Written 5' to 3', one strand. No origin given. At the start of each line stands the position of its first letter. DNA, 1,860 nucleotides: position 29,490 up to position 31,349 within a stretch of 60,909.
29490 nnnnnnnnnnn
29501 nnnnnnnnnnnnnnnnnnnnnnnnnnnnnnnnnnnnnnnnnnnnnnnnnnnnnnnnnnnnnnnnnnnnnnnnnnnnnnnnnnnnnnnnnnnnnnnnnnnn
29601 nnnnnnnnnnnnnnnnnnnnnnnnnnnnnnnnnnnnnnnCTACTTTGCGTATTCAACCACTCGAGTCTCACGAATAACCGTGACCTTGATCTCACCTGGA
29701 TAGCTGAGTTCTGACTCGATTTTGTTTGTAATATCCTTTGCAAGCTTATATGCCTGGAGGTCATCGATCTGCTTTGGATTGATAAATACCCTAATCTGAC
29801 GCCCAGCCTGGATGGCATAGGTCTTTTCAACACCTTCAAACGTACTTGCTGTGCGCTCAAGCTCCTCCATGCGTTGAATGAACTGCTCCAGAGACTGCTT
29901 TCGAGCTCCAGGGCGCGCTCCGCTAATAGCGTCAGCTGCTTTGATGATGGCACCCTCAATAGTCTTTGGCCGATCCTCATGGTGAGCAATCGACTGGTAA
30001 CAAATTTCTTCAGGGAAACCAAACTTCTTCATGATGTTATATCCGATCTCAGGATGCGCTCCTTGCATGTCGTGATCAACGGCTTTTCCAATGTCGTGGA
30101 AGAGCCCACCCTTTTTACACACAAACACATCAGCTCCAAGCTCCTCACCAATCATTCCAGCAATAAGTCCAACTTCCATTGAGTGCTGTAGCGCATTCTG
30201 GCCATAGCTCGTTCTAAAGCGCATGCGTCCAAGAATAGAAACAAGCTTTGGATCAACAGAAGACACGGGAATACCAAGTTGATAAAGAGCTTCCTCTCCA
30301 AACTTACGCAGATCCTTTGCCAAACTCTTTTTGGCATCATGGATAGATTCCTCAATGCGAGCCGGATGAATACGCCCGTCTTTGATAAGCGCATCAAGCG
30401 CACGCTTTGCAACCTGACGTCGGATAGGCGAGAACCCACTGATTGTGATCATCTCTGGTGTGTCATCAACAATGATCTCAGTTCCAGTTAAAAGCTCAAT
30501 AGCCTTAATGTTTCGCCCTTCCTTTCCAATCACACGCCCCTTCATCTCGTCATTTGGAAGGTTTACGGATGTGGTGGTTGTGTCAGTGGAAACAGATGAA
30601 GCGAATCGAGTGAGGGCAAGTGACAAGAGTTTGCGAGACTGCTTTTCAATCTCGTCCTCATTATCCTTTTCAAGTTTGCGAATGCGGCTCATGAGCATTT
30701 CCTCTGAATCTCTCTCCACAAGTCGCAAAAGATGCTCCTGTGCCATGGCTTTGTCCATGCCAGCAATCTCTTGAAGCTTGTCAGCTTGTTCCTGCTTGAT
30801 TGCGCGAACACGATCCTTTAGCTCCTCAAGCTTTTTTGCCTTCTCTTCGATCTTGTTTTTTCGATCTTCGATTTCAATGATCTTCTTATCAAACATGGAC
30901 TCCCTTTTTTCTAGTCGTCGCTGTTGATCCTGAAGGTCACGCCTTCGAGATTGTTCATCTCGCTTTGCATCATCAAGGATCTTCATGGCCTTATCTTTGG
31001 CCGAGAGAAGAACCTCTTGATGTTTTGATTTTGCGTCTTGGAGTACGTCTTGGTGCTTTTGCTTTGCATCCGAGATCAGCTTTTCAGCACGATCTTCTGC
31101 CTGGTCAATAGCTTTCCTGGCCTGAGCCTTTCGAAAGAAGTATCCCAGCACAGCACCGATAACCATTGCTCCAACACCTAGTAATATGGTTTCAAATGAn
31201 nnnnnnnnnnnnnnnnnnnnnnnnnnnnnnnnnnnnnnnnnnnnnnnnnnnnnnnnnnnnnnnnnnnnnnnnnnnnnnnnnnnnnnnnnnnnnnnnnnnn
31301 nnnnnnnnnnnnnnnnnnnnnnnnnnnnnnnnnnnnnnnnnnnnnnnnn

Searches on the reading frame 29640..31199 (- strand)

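Call 21: search_protein_families(library=pfam, proteins=[window:29640-31199:-], max_evalue=0.00001)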
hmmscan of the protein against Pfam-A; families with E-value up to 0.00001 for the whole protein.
window:29640-31199:- (519 aa): 3 families
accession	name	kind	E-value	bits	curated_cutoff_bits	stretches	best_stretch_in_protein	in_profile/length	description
PF12072.13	RNase_Y_N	-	5.2e-31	108.1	32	1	5-201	3-199/201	RNase Y N-terminal region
PF01966.28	HD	-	1.3e-17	64.6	22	1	337-426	2-114/116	HD domain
PF00013.35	KH_1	-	6.9e-11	42.2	21.5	1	210-268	2-64/66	KH domain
